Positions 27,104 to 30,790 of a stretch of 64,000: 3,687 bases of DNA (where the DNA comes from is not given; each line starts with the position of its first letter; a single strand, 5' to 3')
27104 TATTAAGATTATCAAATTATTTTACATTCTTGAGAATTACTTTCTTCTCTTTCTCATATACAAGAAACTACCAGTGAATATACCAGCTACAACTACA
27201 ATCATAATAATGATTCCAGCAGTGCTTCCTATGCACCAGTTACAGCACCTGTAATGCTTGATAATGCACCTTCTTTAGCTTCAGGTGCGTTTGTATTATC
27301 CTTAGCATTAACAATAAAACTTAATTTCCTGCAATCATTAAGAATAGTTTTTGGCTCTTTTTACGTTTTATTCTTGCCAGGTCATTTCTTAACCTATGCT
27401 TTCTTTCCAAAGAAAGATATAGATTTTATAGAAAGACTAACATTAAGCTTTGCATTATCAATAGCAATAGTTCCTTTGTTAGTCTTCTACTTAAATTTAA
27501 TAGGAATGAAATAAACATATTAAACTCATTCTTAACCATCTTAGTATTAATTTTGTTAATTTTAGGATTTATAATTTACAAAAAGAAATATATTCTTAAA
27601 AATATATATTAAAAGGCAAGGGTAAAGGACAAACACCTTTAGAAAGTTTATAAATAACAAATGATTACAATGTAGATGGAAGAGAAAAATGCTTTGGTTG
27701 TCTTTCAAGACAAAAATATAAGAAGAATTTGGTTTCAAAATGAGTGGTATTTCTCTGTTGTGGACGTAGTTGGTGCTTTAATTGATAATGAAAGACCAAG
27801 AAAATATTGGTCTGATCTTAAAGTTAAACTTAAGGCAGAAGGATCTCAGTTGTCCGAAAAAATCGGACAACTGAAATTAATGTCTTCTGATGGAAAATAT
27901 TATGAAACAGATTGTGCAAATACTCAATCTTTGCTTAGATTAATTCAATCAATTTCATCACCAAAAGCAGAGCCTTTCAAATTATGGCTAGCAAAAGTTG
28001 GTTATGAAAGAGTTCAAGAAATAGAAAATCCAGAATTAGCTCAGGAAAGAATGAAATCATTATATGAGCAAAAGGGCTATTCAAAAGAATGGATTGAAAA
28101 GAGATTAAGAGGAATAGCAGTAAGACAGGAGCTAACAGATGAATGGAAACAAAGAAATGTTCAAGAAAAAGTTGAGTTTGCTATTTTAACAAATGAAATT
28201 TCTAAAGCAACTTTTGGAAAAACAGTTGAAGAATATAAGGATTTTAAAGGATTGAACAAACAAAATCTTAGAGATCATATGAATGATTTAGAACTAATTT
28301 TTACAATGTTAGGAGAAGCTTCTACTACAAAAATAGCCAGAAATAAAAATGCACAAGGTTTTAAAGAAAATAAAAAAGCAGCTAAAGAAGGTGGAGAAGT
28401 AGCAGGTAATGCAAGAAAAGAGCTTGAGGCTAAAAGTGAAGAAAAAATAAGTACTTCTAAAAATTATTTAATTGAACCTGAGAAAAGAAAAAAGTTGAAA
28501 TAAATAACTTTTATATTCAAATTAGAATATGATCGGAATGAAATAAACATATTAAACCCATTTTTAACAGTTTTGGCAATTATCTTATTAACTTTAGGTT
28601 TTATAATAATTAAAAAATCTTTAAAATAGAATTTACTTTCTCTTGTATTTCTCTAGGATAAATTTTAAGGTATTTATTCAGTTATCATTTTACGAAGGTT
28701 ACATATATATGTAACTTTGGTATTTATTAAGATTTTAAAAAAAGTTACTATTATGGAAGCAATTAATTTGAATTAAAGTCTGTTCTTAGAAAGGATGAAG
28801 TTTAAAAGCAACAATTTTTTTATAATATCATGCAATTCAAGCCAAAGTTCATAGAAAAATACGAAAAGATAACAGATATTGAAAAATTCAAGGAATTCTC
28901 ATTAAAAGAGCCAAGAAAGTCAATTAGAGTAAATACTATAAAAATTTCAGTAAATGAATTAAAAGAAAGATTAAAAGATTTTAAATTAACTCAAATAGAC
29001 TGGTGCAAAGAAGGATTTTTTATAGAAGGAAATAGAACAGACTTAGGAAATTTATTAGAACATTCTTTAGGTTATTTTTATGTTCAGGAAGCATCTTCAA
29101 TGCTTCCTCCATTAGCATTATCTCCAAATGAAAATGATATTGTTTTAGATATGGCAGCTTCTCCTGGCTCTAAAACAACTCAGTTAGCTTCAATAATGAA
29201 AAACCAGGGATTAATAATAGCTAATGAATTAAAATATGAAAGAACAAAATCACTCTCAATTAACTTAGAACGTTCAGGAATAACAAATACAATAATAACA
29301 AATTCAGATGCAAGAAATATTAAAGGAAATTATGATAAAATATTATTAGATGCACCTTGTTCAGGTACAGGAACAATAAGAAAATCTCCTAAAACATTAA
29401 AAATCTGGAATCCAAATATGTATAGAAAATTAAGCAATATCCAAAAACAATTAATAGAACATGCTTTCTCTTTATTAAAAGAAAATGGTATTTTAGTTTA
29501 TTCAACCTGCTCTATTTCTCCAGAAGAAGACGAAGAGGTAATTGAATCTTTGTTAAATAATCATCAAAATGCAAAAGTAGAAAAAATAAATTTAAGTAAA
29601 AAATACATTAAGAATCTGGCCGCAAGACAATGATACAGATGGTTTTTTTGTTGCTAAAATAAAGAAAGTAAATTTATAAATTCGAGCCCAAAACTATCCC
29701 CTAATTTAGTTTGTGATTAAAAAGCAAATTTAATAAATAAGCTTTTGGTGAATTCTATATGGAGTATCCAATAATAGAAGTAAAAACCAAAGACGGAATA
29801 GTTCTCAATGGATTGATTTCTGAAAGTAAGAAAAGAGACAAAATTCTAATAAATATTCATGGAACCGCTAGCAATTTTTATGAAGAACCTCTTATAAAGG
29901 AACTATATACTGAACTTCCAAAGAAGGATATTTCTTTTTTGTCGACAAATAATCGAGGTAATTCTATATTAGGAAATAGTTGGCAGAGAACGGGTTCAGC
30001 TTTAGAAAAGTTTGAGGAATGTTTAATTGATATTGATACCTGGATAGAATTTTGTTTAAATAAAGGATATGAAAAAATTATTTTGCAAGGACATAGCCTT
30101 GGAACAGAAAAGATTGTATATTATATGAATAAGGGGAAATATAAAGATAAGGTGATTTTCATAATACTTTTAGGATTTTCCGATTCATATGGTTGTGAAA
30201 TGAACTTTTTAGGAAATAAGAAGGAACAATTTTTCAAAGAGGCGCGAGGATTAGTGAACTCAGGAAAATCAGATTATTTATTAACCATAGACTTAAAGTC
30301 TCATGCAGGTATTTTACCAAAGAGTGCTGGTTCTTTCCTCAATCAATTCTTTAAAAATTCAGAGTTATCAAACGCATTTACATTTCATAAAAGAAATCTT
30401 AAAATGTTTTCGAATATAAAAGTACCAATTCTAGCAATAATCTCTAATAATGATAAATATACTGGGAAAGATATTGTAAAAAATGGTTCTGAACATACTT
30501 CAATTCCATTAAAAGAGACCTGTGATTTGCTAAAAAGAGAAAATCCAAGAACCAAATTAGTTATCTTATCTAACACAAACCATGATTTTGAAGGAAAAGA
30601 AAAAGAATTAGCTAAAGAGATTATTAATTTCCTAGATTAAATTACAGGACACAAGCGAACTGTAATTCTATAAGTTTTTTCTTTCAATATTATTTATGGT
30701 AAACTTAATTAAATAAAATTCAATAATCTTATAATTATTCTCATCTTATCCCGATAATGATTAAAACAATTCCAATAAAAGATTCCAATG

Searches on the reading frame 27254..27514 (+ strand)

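Call 10: search_protein_families(library=pfam, proteins=[window:27254-27514:+], max_evalue=0.01)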
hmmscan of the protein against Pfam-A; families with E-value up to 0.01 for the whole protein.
window:27254-27514:+ (86 aa): 1 family
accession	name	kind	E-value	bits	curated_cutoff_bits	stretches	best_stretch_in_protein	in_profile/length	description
PF07760.16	DUF1616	-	4.6e-15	56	31.6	1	12-83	5-89/307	Protein of unknown function (DUF1616)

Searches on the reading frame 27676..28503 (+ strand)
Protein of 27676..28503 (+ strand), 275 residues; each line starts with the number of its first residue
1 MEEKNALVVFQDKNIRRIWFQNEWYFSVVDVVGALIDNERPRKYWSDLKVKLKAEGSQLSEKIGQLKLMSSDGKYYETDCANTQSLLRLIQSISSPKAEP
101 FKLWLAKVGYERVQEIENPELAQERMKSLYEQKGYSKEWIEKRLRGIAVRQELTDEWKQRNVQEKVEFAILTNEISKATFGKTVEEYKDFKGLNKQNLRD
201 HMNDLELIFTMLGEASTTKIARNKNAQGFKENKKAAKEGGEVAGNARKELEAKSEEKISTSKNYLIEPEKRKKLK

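Call 10: search_protein_families(library=pfam, proteins=[window:27676-28503:+], max_evalue=0.01)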
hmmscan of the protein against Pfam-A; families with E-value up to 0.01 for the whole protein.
window:27676-28503:+ (275 aa): 1 family
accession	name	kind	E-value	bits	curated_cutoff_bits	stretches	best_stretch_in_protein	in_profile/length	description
PF02498.22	Bro-N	-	9.1e-11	42.7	25.6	1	14-107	1-92/96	BRO family, N-terminal domain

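Call 19: find_encoding_contigs(protein=window:27676-28503:+, flank=10000, max_places=10)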
Protein window:27676-28503:+ (275 aa): 22 contigs read that carry it; 10 places shown.
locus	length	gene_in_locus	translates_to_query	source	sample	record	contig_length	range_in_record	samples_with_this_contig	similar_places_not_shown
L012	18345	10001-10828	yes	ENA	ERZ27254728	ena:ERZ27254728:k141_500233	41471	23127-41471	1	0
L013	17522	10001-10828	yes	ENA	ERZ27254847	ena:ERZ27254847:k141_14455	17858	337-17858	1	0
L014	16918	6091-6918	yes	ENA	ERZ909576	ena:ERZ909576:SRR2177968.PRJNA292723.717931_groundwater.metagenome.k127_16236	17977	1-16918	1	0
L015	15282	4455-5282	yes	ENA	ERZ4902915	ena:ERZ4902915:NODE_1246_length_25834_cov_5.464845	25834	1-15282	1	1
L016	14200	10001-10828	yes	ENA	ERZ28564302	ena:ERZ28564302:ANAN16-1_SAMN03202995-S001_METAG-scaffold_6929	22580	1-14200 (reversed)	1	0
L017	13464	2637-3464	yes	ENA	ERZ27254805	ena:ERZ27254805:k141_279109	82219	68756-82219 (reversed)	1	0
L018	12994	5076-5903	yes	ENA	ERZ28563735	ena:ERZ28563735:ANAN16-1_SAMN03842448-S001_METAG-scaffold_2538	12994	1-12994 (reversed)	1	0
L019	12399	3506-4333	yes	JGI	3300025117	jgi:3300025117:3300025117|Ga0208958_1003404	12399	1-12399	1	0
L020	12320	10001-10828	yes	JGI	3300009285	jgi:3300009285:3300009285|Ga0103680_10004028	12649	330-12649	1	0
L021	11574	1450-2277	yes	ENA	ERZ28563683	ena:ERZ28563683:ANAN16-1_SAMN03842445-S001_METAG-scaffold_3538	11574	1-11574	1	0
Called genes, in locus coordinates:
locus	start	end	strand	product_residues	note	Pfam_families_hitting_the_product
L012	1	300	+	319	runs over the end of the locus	PF00579:tRNA-synt_1b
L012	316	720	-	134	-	PF07884:VKOR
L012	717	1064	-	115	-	PF14251:PterinBD-DUF4346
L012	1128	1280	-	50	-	-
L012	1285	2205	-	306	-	PF02661:Fic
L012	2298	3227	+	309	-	PF01073:3Beta_HSD, PF01370:Epimerase, PF02719:Polysacc_synt_2, PF04321:RmlD_sub_bind, PF07993:NAD_binding_4 (faint), PF13460:NAD_binding_10, PF16363:GDP_Man_Dehyd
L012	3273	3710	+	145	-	-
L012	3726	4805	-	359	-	PF01926:MMR_HSR1, PF02421:FeoB_N, PF16897:MMR_HSR1_Xtn, PF02824:TGS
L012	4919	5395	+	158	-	PF00334:NDK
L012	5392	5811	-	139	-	-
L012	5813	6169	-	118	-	-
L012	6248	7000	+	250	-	PF01978:TrmB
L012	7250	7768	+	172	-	PF01177:Asp_Glu_race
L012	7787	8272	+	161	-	PF00924:MS_channel_2nd (weak)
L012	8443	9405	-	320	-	-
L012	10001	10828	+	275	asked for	PF02498:Bro-N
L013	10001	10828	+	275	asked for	PF02498:Bro-N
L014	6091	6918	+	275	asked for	PF02498:Bro-N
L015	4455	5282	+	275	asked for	PF02498:Bro-N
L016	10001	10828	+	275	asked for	PF02498:Bro-N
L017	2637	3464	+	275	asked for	PF02498:Bro-N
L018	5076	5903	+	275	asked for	PF02498:Bro-N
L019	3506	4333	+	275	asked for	PF02498:Bro-N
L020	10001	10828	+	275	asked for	PF02498:Bro-N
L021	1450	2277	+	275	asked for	PF02498:Bro-N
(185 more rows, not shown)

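Call 78: find_homologous_proteins(query=window:27676-28503:+, max_evalue=1e-10)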
Query window:27676-28503:+ (275 aa): 8000 proteins with E <= 1e-10 among 8000 candidates; the best 120 are listed.
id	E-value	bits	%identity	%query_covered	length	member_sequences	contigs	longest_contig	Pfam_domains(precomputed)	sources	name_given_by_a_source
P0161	1.1e-172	591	100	100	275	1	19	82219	PF02498.23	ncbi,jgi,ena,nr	ncbi:phage antirepressor protein [Candidatus Woesearchaeota archaeon]|nr:phage antirepressor protein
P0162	2.3e-172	590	100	100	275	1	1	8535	PF02498.23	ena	-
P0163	2.8e-149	514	86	100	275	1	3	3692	PF02498.23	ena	-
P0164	3.2e-149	514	86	100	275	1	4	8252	PF02498.23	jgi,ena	-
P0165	2.4e-139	481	82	100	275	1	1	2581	PF02498.23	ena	-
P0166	1.3e-131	456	79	100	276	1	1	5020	PF02498.23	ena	-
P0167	1.1e-130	453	76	99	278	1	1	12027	PF02498.23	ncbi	-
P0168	1.1e-129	450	75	100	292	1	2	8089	PF02498.23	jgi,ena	-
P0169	1.3e-129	449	76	99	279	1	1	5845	PF02498.23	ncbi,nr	ncbi:phage antirepressor protein [Candidatus Woesearchaeota archaeon]|nr:phage antirepressor protein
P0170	7.1e-129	447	76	98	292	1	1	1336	PF02498.23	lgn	-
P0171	8.2e-129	447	75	100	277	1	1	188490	PF02498.23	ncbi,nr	ncbi:Bro-N domain-containing protein [Candidatus Woesearchaeota archaeon]|nr:Bro-N domain-containing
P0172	3.9e-127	441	76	100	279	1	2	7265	PF02498.23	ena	-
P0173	6.8e-127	441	75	100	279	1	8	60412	PF02498.23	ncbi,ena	ncbi:MAG: Bro-N domain-containing protein [Nanoarchaeota archaeon]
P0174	1.4e-126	440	72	98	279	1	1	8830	PF02498.23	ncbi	-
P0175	3.7e-126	438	74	100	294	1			PF02498.23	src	-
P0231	1.5e-121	423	71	100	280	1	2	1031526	PF02498.23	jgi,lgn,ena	-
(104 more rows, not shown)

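Call 79: search_protein_families(library=ncbifam, max_evalue=0.01, proteins=[window:27676-28503:+])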
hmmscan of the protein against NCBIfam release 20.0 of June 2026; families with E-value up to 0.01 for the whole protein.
window:27676-28503:+ (275 aa): 1 family
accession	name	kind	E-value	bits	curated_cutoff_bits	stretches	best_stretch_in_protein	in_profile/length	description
NF008573.0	PRK11525.1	equivalog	1.8e-06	27.5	242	1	121-272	123-273/288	DNA damage-inducible protein D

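Call 80: find_encoding_contigs(protein=P0231, flank=10000, max_places=3)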
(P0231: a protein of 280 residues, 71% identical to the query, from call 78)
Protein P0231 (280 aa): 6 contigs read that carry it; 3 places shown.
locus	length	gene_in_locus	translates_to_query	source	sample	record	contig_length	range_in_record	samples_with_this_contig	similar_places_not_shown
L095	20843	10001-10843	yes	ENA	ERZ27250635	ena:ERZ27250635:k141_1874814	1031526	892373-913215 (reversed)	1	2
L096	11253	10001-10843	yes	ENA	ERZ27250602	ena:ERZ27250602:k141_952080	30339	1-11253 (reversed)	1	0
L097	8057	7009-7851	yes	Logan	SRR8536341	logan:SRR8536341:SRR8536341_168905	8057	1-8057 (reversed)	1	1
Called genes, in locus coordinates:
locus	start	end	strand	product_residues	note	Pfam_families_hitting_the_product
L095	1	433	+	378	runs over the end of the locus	PF13433:Peripla_BP_5, PF13458:Peripla_BP_6, PF01094:ANF_receptor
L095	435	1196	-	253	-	PF00459:Inositol_P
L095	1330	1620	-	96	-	-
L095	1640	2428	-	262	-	PF00466:Ribosomal_L10, PF17777:RL10P_insert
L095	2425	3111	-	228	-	PF00687:Ribosomal_L1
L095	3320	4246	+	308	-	-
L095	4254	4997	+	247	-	-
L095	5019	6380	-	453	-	-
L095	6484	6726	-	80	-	PF05901:Excalibur (weak)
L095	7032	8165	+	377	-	PF01555:N6_N4_Mtase, PF01170:UPF0020 (faint), PF13847:Methyltransf_31 (faint)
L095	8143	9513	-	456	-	PF13091:PLDc_2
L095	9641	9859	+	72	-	-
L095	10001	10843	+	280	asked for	PF02498:Bro-N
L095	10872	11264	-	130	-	-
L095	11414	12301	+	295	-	PF01978:TrmB (faint)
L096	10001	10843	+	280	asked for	PF02498:Bro-N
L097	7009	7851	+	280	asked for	PF02498:Bro-N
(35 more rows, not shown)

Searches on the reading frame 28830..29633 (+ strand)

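Call 10: search_protein_families(library=pfam, proteins=[window:28830-29633:+], max_evalue=0.01)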
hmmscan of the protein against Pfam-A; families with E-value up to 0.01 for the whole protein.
window:28830-29633:+ (267 aa): 7 families
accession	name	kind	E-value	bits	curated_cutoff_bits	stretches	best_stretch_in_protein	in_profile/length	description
PF01189.24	Methyltr_RsmB-F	-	1.1e-51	175.9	27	1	95-261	2-173/199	16S rRNA methyltransferase RsmB/F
PF17125.10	Methyltr_RsmF_N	-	1.5e-18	67.5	34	1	6-88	4-86/86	N-terminal domain of 16S rRNA methyltransferase RsmF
PF13847.12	Methyltransf_31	-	5.4e-06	26.6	27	1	101-248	3-129/145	Methyltransferase domain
PF01728.25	FtsJ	-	0.0004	20.8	24.1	1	101-256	21-167/181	FtsJ-like methyltransferase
PF02475.24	TRM5-TYW2_MTfase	-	0.0014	19.1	28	0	98-185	33-122/164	TRM5/TYW2 methyltransferase domain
PF22458.1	RsmF-B_ferredox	-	0.0021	18.6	27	0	23-66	23-68/74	Methyltr_RsmF/B-like, ferredoxin-like domain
PF11767.14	SET_assoc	-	0.004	17.2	24.1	1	33-65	6-38/66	Histone lysine methyltransferase SET associated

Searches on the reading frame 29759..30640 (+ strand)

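Call 10: search_protein_families(library=pfam, proteins=[window:29759-30640:+], max_evalue=0.01)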
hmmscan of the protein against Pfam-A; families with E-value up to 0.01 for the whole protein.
window:29759-30640:+ (293 aa): 3 families
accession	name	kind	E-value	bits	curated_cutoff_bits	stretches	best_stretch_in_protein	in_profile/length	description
PF08538.16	DUF1749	-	1.7e-08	34.4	24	1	91-286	86-287/299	Protein of unknown function (DUF1749)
PF12146.15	Hydrolase_4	-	0.0002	21.2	27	1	28-138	5-107/239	Serine aminopeptidase, S33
PF02450.21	LCAT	-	0.00097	18.9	21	1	82-286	98-280/392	Lecithin:cholesterol acyltransferase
